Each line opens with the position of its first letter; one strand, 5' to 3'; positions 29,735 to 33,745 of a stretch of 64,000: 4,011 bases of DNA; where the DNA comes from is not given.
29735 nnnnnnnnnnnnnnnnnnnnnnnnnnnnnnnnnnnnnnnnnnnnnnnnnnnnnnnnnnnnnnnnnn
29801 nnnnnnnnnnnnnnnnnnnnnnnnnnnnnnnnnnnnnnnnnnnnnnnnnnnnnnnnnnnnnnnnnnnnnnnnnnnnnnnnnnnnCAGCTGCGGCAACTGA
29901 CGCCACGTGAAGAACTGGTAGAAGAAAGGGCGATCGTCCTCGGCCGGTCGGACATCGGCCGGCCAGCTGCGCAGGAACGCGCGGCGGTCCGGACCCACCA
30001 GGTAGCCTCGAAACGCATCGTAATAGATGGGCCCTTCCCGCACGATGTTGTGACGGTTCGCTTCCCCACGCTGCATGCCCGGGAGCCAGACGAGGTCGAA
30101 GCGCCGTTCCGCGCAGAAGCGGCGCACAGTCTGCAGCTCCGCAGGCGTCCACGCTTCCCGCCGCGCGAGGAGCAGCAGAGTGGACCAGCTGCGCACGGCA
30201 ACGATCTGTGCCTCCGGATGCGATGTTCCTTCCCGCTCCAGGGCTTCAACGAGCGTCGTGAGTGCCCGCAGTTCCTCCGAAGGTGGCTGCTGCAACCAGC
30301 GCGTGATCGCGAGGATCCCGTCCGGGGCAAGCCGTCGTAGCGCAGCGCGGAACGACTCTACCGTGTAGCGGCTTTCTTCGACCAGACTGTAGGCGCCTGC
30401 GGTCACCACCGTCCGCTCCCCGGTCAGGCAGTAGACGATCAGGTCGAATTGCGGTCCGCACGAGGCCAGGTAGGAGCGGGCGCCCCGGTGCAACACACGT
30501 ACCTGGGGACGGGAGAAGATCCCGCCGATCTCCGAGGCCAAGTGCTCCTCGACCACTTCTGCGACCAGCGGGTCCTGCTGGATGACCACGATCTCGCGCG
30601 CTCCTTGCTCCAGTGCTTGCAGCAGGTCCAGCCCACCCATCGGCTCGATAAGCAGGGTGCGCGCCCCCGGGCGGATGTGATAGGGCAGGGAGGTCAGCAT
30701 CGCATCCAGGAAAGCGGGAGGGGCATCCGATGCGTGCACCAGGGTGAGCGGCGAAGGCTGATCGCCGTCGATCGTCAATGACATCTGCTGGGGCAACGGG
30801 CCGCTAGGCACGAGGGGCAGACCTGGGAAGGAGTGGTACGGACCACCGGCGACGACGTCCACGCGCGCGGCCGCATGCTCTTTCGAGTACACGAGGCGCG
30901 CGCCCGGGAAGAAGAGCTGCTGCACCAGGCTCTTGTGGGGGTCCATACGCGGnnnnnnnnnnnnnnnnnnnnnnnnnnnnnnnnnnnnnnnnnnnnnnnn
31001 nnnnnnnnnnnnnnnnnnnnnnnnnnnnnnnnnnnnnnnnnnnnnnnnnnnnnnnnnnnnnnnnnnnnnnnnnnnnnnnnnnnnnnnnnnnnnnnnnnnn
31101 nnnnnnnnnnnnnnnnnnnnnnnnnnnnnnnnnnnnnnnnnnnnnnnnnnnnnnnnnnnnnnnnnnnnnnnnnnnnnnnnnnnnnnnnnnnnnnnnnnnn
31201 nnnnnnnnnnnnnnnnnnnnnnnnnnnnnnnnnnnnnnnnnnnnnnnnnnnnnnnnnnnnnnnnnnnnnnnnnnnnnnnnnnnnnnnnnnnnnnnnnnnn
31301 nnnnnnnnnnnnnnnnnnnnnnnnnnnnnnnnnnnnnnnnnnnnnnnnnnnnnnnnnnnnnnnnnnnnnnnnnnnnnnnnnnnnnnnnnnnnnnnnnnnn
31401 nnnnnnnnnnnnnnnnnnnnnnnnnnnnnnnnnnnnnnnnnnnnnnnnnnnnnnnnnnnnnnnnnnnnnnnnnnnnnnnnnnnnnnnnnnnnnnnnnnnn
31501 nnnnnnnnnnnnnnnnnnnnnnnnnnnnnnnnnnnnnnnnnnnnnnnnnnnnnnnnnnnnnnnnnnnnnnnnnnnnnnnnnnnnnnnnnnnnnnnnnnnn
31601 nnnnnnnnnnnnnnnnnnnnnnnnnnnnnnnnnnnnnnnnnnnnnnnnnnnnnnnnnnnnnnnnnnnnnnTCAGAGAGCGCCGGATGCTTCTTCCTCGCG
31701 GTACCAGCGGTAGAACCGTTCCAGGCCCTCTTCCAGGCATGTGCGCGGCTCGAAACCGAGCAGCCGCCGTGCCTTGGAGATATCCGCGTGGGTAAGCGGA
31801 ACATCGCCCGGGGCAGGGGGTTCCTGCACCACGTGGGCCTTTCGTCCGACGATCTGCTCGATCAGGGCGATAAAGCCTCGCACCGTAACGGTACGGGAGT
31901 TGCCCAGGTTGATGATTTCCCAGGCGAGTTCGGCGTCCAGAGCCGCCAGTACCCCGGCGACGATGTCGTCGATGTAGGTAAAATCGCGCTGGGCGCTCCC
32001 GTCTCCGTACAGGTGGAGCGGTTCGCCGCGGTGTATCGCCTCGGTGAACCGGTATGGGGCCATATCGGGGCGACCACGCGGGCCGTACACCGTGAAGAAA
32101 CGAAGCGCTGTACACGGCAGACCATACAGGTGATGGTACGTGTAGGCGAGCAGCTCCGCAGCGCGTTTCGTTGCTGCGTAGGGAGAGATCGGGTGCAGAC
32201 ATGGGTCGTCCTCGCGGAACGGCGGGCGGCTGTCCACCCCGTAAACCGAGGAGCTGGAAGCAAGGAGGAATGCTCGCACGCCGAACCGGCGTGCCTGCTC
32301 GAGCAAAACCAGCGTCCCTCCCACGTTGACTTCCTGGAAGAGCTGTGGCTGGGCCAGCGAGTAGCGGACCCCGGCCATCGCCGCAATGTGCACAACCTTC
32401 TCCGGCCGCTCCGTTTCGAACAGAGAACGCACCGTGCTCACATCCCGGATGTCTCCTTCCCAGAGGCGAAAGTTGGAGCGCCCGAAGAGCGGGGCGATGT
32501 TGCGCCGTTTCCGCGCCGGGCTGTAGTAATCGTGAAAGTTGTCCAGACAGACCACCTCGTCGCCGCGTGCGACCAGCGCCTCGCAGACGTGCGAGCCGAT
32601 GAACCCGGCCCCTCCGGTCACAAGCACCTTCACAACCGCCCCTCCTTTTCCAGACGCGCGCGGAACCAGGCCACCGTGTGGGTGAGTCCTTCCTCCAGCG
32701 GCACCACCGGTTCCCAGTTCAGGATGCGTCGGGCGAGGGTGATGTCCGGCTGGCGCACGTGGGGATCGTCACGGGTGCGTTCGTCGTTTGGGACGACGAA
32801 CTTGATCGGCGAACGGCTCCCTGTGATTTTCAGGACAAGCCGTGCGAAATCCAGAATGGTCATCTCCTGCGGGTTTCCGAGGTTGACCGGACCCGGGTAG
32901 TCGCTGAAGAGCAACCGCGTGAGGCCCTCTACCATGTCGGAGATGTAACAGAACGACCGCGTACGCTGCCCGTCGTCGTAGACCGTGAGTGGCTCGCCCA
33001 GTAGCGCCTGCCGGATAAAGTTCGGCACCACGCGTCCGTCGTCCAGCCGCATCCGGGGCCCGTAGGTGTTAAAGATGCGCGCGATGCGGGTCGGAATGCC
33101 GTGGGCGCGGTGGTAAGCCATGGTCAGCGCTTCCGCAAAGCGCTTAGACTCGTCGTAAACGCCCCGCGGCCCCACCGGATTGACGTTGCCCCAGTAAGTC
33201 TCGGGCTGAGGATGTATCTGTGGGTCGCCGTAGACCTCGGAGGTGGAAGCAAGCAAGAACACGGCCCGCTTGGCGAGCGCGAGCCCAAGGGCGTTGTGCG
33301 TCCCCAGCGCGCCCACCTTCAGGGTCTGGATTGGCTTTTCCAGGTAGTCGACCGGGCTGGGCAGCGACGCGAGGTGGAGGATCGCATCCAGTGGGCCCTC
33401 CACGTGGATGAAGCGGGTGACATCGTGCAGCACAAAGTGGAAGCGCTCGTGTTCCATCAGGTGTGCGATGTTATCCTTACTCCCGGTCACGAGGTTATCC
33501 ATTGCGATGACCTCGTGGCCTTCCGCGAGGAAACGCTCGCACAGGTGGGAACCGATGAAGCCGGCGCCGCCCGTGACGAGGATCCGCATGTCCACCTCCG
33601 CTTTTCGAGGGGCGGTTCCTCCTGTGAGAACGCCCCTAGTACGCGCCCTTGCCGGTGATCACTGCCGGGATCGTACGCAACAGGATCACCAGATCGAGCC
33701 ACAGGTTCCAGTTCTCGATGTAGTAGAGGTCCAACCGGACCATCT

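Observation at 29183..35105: Glycan operon ending in a membrane-embedded aminopropyltransferase-fold protein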

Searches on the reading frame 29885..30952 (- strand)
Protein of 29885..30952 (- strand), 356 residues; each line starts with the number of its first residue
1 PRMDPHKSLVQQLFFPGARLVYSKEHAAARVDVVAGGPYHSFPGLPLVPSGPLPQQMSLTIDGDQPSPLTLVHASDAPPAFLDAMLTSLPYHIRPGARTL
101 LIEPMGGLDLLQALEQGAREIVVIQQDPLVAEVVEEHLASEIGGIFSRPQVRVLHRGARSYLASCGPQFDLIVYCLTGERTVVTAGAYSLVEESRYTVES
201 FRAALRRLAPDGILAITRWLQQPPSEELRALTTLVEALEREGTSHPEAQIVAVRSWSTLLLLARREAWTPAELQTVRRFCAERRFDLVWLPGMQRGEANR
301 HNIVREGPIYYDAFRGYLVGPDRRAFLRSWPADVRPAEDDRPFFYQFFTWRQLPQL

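Call 11: search_protein_families(library=pfam, proteins=[window:29885-30952:-], max_evalue=10)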
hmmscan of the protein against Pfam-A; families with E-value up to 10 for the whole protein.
window:29885-30952:- (356 aa): 2 families
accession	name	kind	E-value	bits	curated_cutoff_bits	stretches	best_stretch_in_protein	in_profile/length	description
PF01564.23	Spermine_synth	-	0.0022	18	22.9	1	84-216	6-130/186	Spermine/spermidine synthase domain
PF14258.12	DUF4350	-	0.14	12.9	30.4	1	185-237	10-64/181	Domain of unknown function (DUF4350)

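Call 12: search_protein_families(library=ncbifam, proteins=[window:29885-30952:-], max_evalue=10)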
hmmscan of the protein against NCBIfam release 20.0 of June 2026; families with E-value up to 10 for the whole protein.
window:29885-30952:- (356 aa): 2 families
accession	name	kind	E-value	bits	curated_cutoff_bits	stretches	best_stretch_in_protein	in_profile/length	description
NF002010.0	PRK00811.1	equivalog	0.0071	15.6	260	1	118-177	102-161/287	polyamine aminopropyltransferase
NF002956.0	PRK03612.1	equivalog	0.016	13.6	472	1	107-217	311-416/522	polyamine aminopropyltransferase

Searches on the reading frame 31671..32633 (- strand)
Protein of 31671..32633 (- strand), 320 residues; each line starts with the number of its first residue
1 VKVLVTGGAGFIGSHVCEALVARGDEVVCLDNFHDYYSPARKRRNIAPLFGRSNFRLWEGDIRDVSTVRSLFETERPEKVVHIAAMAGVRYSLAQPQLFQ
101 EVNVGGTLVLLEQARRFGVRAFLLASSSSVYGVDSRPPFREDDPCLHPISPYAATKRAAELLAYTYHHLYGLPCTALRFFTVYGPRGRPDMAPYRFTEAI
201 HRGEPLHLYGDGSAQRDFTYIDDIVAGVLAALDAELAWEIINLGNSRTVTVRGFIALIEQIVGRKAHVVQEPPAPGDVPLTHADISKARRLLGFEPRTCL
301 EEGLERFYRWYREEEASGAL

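Call 7: search_protein_families(library=pfam, proteins=[window:31671-32633:-], max_evalue=0.01)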
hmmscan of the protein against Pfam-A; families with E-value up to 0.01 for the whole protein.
window:31671-32633:- (320 aa): 9 families
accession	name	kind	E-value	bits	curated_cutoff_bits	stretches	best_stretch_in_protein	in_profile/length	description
PF16363.11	GDP_Man_Dehyd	-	1.4e-63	215.8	27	1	4-306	1-331/332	GDP-mannose 4,6 dehydratase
PF01370.27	Epimerase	-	7.1e-62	209.4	20.9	1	3-244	1-240/240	NAD dependent epimerase/dehydratase family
PF01073.25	3Beta_HSD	-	9.8e-20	71.2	22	1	4-231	1-229/280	3-beta hydroxysteroid dehydrogenase/isomerase family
PF04321.23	RmlD_sub_bind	-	6.6e-17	61.9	27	1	1-263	1-232/287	RmlD substrate binding domain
PF02719.21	Polysacc_synt_2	-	3.9e-14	53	20.2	1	3-244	1-229/293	Polysaccharide biosynthesis protein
PF07993.18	NAD_binding_4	-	6.6e-08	32.5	20.1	1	5-184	1-209/258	Male sterility protein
PF13460.12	NAD_binding_10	-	1.7e-05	25.2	27.2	1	7-160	1-128/184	NAD(P)H-binding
PF00106.31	adh_short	-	0.00028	20.9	26.6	1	3-74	3-70/195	short chain dehydrogenase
PF08659.16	KR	-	0.00068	20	22.6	1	3-129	3-138/180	KR domain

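Call 8: search_protein_families(library=ncbifam, proteins=[window:31671-32633:-], max_evalue=0.01)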
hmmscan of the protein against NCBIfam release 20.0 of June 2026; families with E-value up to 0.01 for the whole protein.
window:31671-32633:- (320 aa): 42 families (the best 25 are shown)
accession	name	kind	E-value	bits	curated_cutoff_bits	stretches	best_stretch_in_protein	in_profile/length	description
TIGR01179.1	galE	equivalog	9.5e-55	185.7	262.3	1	2-314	1-328/332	UDP-glucose 4-epimerase GalE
TIGR01181.1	dTDP_gluc_dehyt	equivalog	1.7e-50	171.9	365.1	1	2-316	1-316/321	dTDP-glucose 4,6-dehydratase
TIGR04180.1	EDH_00030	hypoth_equivalog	4.6e-47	160.5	475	1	3-297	1-295/297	NAD-dependent 4,6-dehydratase LegB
NF007956.0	PRK10675.1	subfamily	5.9e-36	124.3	394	1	1-312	1-330/338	UDP-glucose 4-epimerase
NF011728.1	PRK15181.1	equivalog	1.7e-35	122.6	760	1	3-314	18-340/348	Vi polysaccharide biosynthesis UDP-N-acetylglucosaminuronic acid C-4 epimerase TviC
NF007582.0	PRK10217.1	equivalog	4.3e-29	101.7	698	1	2-316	3-336/355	dTDP-glucose 4,6-dehydratase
NF007490.0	PRK10084.1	subfamily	7.3e-29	100.9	649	1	1-314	1-337/361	dTDP-glucose 4,6-dehydratase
TIGR02197.1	heptose_epim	equivalog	1.5e-28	99.9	274.6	1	3-313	1-315/316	ADP-glyceromanno-heptose 6-epimerase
TIGR02622.1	CDP_4_6_dhtase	equivalog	2.5e-24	86.1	278.45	2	2-170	6-172/352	CDP-glucose 4,6-dehydratase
NF042422.1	oxyalk_red_OleD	equivalog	3.4e-24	85.8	580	1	1-234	1-217/329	2-alkyl-3-oxoalkanoate reductase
NF047922.1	GDPFucSynFcl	equivalog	1.6e-22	80.4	500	1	61-315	38-305/308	GDP-L-fucose synthase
NF043036.1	ErythonDh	equivalog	1.2e-21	77.3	325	1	1-263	1-267/321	D-erythronate dehydrogenase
TIGR01472.1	gmd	equivalog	3.9e-19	69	415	1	3-263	3-269/342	GDP-mannose 4,6-dehydratase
TIGR03466.1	HpnA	hypoth_equivalog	2.6e-17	62.7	367.65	1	1-270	1-254/327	hopanoid-associated sugar epimerase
NF008872.0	PRK11908.1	equivalog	3.9e-15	55.7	294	1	1-253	2-262/349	bifunctional UDP-4-keto-pentose/UDP-xylose synthase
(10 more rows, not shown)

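Call 51: search_solved_structures(query=window:31671-32633:-, max_evalue=1e-20)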
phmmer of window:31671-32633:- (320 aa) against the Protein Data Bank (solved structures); distinct sequences matched with E-value up to 1e-20: 77 (the best 60 are shown).
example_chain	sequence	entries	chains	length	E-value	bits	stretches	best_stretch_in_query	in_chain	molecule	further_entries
5u4q_A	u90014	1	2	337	3.5e-80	273.1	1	1-313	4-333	dTDP-glucose 4,6-dehydratase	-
4zrm_A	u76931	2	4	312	3.5e-57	197.5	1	1-313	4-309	UDP-glucose 4-epimerase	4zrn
6zl6_A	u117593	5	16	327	6.6e-57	196.6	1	1-312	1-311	Epimerase domain-containing protein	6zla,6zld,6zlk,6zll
6zlj_A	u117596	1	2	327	2.4e-56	194.8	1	1-312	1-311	Epimerase domain-containing protein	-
7ys8_A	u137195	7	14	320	7.7e-49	170.1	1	1-314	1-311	UDP-glucose 4-epimerase | UDP-glucose 4-epimerase along with EC 5.1.3.2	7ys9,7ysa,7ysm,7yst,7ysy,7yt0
6pmh_A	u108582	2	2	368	1.3e-48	169.4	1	3-313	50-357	UDP-glucose 4-epimerase related protein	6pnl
6kv9_A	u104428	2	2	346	6.1e-48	167.2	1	3-314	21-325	MoeE5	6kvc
10ke_A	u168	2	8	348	1.4e-45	159.4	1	2-312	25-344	Capsular polysaccharide biosynthesis protein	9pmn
6wjb_A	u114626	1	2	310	1.4e-43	152.8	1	2-309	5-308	NAD-dependent epimerase/dehydratase family protein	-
4gll_A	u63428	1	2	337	3.1e-43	151.7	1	2-314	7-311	UDP-glucuronic acid decarboxylase 1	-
2b69_A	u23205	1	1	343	3.3e-43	151.6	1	2-314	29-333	UDP-glucuronate decarboxylase 1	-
1r6d_A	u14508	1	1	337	3.5e-43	151.5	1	1-314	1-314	TDP-glucose-4,6-dehydratase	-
1r66_A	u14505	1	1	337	5e-43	151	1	1-314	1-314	TDP-glucose-4,6-dehydratase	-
6wj9_A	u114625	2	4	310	1.3e-42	149.6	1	2-309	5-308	NAD-dependent epimerase/dehydratase family protein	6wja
4m55_A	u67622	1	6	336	1.4e-42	149.5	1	2-314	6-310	UDP-glucuronic acid decarboxylase 1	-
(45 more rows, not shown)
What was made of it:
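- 31671..32633 (-): SDR nucleotide-sugar 4-epimerase, UDP-glucuronate 4-epimerase-like. Its start overlaps the UXS stop by 4 nt (GTGA). PDB 5u4q at 273 bits, the B. cereus UDP-GlcA 4-epimerase 6zl6 at 197 bits, and MoeE5 at 167 bits (call 51).
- Checked: Gene 3 is an SDR whose best solved relatives include 5u4q and the UDP-glucuronate 4-epimerases 6zl6 and MoeE5 (call 51).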

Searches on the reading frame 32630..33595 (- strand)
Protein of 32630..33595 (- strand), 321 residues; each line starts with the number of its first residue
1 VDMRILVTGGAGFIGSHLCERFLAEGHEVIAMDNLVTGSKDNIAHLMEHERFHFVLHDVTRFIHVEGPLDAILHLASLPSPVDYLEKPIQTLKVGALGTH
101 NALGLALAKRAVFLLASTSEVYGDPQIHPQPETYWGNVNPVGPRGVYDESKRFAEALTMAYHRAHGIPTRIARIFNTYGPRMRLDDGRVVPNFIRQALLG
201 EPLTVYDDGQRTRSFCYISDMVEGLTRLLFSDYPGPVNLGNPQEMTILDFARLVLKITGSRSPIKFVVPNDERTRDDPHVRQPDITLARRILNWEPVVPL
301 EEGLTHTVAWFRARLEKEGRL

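Call 7: search_protein_families(library=pfam, proteins=[window:32630-33595:-], max_evalue=0.01)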
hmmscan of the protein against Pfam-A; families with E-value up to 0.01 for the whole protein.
window:32630-33595:- (321 aa): 7 families
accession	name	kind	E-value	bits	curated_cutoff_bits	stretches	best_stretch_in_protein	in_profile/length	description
PF16363.11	GDP_Man_Dehyd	-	3e-50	172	27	1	6-306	1-331/332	GDP-mannose 4,6 dehydratase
PF01370.27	Epimerase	-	3.5e-50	171.1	20.9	1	5-238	1-238/240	NAD dependent epimerase/dehydratase family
PF04321.23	RmlD_sub_bind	-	5.8e-11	42.4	27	1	3-273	1-244/287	RmlD substrate binding domain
PF01073.25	3Beta_HSD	-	2.5e-09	37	22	1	6-160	1-159/280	3-beta hydroxysteroid dehydrogenase/isomerase family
PF02719.21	Polysacc_synt_2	-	3.7e-09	36.6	20.2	2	5-110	1-119/293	Polysaccharide biosynthesis protein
PF07993.18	NAD_binding_4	-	2.3e-08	34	20.1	1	69-174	89-204/258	Male sterility protein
PF00106.31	adh_short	-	2.2e-05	24.5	26.6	1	5-65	3-64/195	short chain dehydrogenase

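Call 8: search_protein_families(library=ncbifam, proteins=[window:32630-33595:-], max_evalue=0.01)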
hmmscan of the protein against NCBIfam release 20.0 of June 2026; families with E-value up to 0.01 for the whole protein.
window:32630-33595:- (321 aa): 50 families (the best 25 are shown)
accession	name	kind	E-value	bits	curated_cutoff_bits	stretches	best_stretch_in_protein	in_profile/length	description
TIGR01181.1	dTDP_gluc_dehyt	equivalog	1.8e-41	142.3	365.1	1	4-313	1-313/321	dTDP-glucose 4,6-dehydratase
TIGR04180.1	EDH_00030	hypoth_equivalog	1.3e-32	113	475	1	5-277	1-272/297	NAD-dependent 4,6-dehydratase LegB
NF008872.0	PRK11908.1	equivalog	9.8e-29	100.5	294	1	3-317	2-341/349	bifunctional UDP-4-keto-pentose/UDP-xylose synthase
NF005998.1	PRK08125.1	equivalog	1.6e-28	99.5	777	1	3-311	316-649/649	bifunctional UDP-4-amino-4-deoxy-L-arabinose formyltransferase/UDP-glucuronic acid oxidase ArnA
TIGR01179.1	galE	equivalog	1.6e-28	99.5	262.3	1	4-314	1-328/332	UDP-glucose 4-epimerase GalE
NF007582.0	PRK10217.1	equivalog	5.1e-24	85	698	1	4-313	3-333/355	dTDP-glucose 4,6-dehydratase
NF007490.0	PRK10084.1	subfamily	3e-23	82.4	649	1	3-313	1-336/361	dTDP-glucose 4,6-dehydratase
TIGR02197.1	heptose_epim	equivalog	4.7e-22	78.6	274.6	1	5-312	1-314/316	ADP-glyceromanno-heptose 6-epimerase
NF011728.1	PRK15181.1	equivalog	5.2e-22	78.3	760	1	4-223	17-243/348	Vi polysaccharide biosynthesis UDP-N-acetylglucosaminuronic acid C-4 epimerase TviC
NF007956.0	PRK10675.1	subfamily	3.7e-15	55.9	394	1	3-182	1-185/338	UDP-glucose 4-epimerase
NF047922.1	GDPFucSynFcl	equivalog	3.2e-12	46.5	500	1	3-314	3-304/308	GDP-L-fucose synthase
TIGR02622.1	CDP_4_6_dhtase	equivalog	8.5e-12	44.9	278.45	1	3-315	5-334/352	CDP-glucose 4,6-dehydratase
NF041015.1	UDPsulfquin_syn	equivalog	1.5e-11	43.9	575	2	181-229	228-278/384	UDP-sulfoquinovose synthase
TIGR01777.1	yfcH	hypoth_equivalog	7.3e-11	42.2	207.35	1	5-43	1-39/292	TIGR01777 family oxidoreductase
TIGR01214.1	rmlD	equivalog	3.8e-09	36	224.05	1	4-262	1-230/285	dTDP-4-dehydrorhamnose reductase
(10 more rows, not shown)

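Call 50: search_solved_structures(query=window:32630-33595:-, max_evalue=1e-20)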
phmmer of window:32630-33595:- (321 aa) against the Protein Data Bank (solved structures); distinct sequences matched with E-value up to 1e-20: 56.
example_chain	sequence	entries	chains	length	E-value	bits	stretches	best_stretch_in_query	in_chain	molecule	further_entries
4gll_A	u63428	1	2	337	1.4e-112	379.2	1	3-318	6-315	UDP-glucuronic acid decarboxylase 1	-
2b69_A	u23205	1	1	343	1.5e-112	379.1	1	3-318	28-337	UDP-glucuronate decarboxylase 1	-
4m55_A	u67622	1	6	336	7.1e-112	376.9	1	3-318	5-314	UDP-glucuronic acid decarboxylase 1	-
4lk3_A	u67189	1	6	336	9.7e-112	376.5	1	3-318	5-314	UDP-glucuronic acid decarboxylase 1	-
8vr2_A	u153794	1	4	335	5.5e-38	134.1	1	4-315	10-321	NAD-dependent epimerase/dehydratase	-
4zrm_A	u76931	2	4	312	5e-33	117.8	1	3-316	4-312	UDP-glucose 4-epimerase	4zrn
7ys8_A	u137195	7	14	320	8.5e-33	117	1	3-314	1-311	UDP-glucose 4-epimerase | UDP-glucose 4-epimerase along with EC 5.1.3.2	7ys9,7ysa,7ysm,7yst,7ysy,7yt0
6bwl_A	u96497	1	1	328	1.2e-32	116.6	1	3-313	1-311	Pal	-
6zl6_A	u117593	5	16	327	4e-32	114.8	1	3-306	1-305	Epimerase domain-containing protein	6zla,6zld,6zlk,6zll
8rdg_A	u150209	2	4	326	5.1e-32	114.5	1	3-305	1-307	SDR family NAD(P)-dependent oxidoreductase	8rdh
6zlj_A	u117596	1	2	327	7.6e-32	113.9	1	3-306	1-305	Epimerase domain-containing protein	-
8rdi_A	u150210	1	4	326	1.8e-31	112.7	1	3-305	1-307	SDR family NAD(P)-dependent oxidoreductase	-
8sg0_A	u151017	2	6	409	6.6e-31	110.8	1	3-318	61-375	GDP-mannose 3,5-epimerase | GDP-mannose 3,5 epimerase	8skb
3icp_A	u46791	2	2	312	5.5e-30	107.8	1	3-307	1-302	NAD-dependent epimerase/dehydratase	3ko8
2bll_A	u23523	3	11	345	1.4e-29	106.5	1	3-312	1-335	PROTEIN YFBG | UDP-4-amino-4-deoxy-L-arabinose formyltransferase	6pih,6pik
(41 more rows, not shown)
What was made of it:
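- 32630..33595 (-): UDP-glucuronate decarboxylase (UDP-xylose synthase). The likely start is ATG 33589, with GGAGG 6 nt upstream, giving 319 aa. Human UXS1 (4gll/2b69) at 379 bits, E 1.4e-112, over the full length (call 50).
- On UDP-glucuronate decarboxylase / UXS (gene 2): The next family scores 134 bits (call 50).
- Checked: Gene 2 is a UDP-glucuronate decarboxylase: human UXS1 at 379 bits, E 1.4e-112 (call 50).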
